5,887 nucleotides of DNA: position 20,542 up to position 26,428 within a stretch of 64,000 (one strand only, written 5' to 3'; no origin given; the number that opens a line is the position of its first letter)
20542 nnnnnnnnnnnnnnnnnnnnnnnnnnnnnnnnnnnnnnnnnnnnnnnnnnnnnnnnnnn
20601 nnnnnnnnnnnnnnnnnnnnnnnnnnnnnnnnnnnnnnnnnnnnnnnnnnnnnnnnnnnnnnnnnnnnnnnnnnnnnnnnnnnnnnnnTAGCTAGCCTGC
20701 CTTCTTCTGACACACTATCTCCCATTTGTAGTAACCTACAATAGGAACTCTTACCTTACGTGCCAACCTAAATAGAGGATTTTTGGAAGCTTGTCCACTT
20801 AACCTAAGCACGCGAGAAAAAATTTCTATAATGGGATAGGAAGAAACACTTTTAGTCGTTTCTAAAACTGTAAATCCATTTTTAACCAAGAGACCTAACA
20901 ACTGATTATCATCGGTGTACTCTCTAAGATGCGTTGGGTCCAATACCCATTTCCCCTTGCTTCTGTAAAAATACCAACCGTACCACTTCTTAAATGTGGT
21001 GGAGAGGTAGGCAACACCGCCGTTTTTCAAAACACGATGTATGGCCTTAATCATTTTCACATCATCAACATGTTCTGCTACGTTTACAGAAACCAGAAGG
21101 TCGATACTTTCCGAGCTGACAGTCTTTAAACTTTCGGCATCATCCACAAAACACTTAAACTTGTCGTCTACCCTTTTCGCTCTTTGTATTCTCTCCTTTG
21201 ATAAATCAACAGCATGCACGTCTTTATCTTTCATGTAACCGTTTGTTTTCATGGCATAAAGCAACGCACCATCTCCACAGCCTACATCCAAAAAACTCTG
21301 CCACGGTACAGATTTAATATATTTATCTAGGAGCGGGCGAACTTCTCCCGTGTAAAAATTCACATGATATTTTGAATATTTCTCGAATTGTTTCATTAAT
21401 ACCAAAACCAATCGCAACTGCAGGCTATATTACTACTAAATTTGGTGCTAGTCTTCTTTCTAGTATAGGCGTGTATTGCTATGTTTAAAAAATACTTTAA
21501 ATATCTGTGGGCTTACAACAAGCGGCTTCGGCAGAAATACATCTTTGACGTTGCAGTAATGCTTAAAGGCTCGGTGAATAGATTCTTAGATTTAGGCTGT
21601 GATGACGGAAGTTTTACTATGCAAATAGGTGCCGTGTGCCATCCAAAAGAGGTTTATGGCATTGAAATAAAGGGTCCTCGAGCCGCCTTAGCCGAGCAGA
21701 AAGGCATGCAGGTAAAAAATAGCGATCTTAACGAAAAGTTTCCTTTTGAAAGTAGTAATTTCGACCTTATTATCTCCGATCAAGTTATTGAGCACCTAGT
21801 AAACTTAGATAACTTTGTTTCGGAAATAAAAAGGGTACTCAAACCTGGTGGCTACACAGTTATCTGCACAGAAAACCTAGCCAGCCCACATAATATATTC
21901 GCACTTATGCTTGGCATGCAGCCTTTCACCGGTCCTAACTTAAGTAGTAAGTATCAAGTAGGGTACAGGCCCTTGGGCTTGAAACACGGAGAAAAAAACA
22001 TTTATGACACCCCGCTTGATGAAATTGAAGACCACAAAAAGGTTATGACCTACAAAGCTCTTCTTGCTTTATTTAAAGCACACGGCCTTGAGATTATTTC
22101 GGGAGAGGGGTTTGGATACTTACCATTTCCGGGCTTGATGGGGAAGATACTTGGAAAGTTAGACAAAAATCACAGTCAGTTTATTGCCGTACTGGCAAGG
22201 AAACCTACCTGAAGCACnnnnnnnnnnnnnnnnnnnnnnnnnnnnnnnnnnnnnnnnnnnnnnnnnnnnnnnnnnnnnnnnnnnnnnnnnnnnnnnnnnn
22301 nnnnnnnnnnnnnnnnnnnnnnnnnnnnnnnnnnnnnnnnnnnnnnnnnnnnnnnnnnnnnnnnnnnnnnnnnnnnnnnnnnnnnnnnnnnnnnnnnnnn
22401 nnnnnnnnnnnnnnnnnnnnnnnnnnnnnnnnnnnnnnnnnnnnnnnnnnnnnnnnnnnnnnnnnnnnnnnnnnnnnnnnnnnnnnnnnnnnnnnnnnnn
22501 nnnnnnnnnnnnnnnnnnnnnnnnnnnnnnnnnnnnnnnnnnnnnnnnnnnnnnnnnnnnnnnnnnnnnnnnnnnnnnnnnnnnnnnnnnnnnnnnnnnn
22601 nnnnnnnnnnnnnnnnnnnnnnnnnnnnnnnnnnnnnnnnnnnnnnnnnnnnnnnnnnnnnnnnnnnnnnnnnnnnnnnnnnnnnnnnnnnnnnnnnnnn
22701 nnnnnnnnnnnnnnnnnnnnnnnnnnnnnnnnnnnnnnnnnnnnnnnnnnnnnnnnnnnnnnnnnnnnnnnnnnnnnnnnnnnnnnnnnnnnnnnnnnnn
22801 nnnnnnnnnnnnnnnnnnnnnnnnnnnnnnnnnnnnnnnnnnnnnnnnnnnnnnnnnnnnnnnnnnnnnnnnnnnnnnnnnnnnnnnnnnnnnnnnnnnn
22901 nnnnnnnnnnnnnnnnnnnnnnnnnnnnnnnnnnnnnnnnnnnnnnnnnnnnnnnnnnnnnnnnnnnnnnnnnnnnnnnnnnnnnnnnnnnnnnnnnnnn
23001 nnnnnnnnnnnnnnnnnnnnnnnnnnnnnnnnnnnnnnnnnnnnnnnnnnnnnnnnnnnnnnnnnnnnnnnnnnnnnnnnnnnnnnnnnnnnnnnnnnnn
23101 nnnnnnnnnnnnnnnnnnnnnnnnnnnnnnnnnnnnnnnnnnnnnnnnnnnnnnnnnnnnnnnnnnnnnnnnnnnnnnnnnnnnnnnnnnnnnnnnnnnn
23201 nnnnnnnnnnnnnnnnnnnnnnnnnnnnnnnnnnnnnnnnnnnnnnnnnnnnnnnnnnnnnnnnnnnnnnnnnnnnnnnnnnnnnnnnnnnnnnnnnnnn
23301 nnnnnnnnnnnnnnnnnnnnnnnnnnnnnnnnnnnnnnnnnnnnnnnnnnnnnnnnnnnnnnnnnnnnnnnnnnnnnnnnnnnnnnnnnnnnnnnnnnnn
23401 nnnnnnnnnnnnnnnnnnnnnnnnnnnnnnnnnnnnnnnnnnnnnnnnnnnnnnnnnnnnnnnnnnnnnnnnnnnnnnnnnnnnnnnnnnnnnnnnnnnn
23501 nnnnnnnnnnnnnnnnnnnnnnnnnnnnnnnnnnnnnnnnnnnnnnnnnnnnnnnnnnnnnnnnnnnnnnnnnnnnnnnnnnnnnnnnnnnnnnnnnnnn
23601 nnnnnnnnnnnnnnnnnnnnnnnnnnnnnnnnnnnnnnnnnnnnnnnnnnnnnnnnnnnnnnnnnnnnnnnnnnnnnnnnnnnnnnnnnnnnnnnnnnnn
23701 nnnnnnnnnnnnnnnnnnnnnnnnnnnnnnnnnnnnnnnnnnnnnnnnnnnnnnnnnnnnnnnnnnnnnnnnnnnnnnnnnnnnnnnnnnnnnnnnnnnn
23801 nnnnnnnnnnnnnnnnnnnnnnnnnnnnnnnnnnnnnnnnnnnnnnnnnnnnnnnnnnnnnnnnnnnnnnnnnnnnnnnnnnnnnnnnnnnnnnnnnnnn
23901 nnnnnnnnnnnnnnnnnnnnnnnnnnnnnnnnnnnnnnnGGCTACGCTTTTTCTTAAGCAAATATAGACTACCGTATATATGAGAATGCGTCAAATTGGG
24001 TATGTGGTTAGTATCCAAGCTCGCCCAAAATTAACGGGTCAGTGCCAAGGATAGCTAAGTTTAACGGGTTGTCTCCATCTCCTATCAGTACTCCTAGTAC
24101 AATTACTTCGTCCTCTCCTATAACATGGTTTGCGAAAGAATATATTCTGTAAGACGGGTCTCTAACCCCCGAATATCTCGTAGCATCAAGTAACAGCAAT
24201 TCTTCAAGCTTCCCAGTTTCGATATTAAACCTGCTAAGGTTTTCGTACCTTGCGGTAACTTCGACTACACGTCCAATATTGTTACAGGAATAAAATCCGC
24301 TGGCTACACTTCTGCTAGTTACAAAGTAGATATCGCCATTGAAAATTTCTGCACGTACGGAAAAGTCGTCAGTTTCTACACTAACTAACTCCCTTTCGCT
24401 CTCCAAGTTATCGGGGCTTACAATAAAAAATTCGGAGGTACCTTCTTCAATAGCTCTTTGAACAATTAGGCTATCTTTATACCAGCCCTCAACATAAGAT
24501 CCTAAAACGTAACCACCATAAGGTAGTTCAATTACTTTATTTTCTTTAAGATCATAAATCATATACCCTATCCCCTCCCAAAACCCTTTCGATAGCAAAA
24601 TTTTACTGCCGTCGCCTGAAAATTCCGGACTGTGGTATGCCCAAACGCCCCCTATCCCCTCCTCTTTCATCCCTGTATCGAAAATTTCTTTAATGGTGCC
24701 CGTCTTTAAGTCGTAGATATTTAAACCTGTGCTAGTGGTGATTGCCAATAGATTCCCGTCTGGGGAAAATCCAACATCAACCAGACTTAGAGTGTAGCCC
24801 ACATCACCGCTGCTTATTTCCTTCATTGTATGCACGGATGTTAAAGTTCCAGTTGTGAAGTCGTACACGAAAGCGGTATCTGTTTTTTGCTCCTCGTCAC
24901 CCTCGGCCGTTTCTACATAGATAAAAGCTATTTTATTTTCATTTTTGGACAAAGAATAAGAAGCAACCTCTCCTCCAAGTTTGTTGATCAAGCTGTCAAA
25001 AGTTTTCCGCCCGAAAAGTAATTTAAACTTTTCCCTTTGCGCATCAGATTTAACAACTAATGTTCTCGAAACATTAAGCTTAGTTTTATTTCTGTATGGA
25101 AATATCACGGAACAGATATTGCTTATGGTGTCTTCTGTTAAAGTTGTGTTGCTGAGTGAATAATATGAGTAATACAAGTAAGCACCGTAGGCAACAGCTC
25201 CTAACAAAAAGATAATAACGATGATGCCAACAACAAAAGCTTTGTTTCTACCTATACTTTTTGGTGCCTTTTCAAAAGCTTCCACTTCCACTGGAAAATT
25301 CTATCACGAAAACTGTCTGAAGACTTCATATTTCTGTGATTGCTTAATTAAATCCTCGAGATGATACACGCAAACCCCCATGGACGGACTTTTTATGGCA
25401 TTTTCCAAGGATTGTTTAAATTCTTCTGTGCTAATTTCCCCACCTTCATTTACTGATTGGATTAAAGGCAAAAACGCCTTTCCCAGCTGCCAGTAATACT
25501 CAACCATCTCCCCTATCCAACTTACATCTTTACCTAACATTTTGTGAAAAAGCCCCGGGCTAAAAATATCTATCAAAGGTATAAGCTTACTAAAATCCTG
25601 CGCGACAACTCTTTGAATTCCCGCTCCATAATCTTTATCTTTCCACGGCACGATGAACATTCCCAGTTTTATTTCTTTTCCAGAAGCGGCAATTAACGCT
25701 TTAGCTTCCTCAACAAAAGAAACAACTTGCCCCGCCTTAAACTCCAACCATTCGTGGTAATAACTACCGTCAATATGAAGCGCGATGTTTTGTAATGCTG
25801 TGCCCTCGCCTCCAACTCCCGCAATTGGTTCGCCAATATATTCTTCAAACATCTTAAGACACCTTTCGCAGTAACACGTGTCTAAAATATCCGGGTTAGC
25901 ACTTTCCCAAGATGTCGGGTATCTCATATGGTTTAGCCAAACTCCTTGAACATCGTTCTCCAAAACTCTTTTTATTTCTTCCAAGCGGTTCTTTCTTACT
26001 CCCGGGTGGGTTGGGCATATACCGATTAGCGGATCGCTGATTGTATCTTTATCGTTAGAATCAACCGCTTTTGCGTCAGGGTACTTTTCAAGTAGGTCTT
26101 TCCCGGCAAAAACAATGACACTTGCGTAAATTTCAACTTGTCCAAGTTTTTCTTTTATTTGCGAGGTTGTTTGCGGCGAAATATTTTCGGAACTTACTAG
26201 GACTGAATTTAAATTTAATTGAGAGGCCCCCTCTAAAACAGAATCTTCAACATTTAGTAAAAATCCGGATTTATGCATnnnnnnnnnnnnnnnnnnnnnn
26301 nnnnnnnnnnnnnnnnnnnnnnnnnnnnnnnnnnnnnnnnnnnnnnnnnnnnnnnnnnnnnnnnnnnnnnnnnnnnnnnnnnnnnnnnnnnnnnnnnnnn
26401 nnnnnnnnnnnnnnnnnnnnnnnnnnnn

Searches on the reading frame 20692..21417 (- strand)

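Call 18: search_protein_families(library=pfam, proteins=[window:20692-21417:-], max_evalue=0.001)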
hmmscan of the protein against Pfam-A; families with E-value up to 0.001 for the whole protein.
window:20692-21417:- (241 aa): 10 families
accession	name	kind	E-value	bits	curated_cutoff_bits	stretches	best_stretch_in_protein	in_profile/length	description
PF08241.18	Methyltransf_11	-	3.9e-17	63.1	21.2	1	43-137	1-94/95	Methyltransferase domain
PF13489.12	Methyltransf_23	-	1.4e-16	61.1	27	1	41-186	25-163/164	Methyltransferase domain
PF13649.12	Methyltransf_25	-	4e-15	56.7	27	1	43-134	2-97/97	Methyltransferase domain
PF08242.18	Methyltransf_12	-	3.1e-12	47.5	30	1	43-135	1-97/98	Methyltransferase domain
PF13847.12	Methyltransf_31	-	4.9e-12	46.2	27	1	41-140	6-111/145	Methyltransferase domain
PF02353.26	CMAS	-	3.7e-05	23.6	27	1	40-147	64-173/273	Mycolic acid cyclopropane synthetase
PF01209.24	Ubie_methyltran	-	4.5e-05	23.3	20.1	1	38-137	47-150/233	ubiE/COQ5 methyltransferase family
PF13679.12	Methyltransf_32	-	5.3e-05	23.7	27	1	19-105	6-93/143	Methyltransferase domain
PF06325.19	PrmA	-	0.00017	21.6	22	1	30-140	155-260/296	Ribosomal protein L11 methyltransferase (PrmA)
PF05175.20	MTS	-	0.00081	19.5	23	0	38-110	31-104/170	Methyltransferase small domain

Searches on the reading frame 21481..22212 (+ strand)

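Call 18: search_protein_families(library=pfam, proteins=[window:21481-22212:+], max_evalue=0.001)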
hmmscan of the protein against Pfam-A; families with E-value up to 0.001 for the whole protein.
window:21481-22212:+ (243 aa): 10 families
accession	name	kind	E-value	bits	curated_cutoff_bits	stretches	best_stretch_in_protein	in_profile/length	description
PF08241.18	Methyltransf_11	-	8.5e-17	62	21.2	1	36-128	1-95/95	Methyltransferase domain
PF13489.12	Methyltransf_23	-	1.5e-14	54.5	27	1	14-207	3-163/164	Methyltransferase domain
PF13847.12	Methyltransf_31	-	7.4e-14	52.1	27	1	33-132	5-113/145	Methyltransferase domain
PF13649.12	Methyltransf_25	-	1e-12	49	27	1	36-124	2-97/97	Methyltransferase domain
PF08242.18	Methyltransf_12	-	1.2e-11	45.6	30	1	36-125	1-97/98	Methyltransferase domain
PF07021.18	MetW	-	8.4e-06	26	21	1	33-120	15-102/193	Methionine biosynthesis protein MetW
PF01209.24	Ubie_methyltran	-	0.00011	22.1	20.1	1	16-131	34-153/233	ubiE/COQ5 methyltransferase family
PF03141.22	Methyltransf_29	-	0.00012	21.3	23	1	27-133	113-222/506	Putative S-adenosyl-L-methionine-dependent methyltransferase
PF20922.3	Anamorsin_N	-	0.00019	21.6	27.1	1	72-129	30-88/163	Anamorsin, N-terminal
PF01728.25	FtsJ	-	0.00073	19.9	24.1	0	28-102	19-100/181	FtsJ-like methyltransferase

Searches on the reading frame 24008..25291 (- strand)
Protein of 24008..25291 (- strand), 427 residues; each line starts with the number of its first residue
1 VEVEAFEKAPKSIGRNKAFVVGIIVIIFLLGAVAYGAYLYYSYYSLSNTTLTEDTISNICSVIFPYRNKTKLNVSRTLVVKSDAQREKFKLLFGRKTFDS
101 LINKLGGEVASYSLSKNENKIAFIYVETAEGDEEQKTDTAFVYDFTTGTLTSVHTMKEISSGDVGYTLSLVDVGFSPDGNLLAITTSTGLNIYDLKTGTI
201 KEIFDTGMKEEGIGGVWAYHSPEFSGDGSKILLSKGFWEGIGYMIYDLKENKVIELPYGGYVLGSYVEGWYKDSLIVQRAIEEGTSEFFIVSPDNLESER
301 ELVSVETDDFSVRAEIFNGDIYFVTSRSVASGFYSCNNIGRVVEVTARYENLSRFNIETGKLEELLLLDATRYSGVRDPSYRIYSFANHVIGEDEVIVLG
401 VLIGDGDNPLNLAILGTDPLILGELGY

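Call 18: search_protein_families(library=pfam, proteins=[window:24008-25291:-], max_evalue=0.001)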
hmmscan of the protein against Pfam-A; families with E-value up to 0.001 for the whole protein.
window:24008-25291:- (427 aa): 0 families

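Call 72: search_protein_families(library=pfam, proteins=[window:24008-25291:-], max_evalue=0.5)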
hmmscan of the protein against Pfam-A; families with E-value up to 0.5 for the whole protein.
window:24008-25291:- (427 aa): 5 families
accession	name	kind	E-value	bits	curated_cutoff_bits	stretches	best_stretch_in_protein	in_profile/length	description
PF12911.12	OppC_N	-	0.0027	18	23.9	1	15-44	12-42/53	N-terminal TM domain of oligopeptide transport permease C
PF24814.1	WD40_Prp19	-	0.013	15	320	1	155-206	125-175/281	Prp19 WD40 domain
PF13800.11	Sigma_reg_N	-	0.094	13.4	26.3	1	15-73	9-67/91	Sigma factor regulator N-terminal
PF22852.1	SoxE_N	-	0.18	12.1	27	1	20-52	11-40/48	Sulfocyanin, N-terminal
PF20087.4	DUF6479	-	0.22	12.4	25.4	1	18-38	23-43/120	Family of unknown function (DUF6479)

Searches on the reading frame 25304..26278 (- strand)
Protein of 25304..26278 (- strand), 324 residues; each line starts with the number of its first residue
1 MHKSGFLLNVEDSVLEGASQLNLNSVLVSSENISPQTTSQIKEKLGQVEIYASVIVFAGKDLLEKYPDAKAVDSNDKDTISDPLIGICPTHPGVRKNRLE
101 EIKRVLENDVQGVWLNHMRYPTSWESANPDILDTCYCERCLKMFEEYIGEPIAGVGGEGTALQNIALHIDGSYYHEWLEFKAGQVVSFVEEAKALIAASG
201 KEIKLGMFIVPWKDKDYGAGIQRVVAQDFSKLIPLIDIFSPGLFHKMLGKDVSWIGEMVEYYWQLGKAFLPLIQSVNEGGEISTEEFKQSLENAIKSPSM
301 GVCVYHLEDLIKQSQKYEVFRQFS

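Call 18: search_protein_families(library=pfam, proteins=[window:25304-26278:-], max_evalue=0.001)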
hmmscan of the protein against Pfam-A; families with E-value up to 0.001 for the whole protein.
window:25304-26278:- (324 aa): 0 families

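Call 72: search_protein_families(library=pfam, proteins=[window:25304-26278:-], max_evalue=0.5)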
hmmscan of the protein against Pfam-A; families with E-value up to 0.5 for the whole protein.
window:25304-26278:- (324 aa): 2 families
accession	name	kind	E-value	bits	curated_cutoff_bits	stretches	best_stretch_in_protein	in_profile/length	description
PF02449.21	Glyco_hydro_42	-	0.086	12.6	21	0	62-148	76-158/376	Beta-galactosidase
PF22117.2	Fer4_Nqo3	-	0.25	12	27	0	136-163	13-40/67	NADH-quinone oxidoreductase subunit 3, ferredoxin-like domain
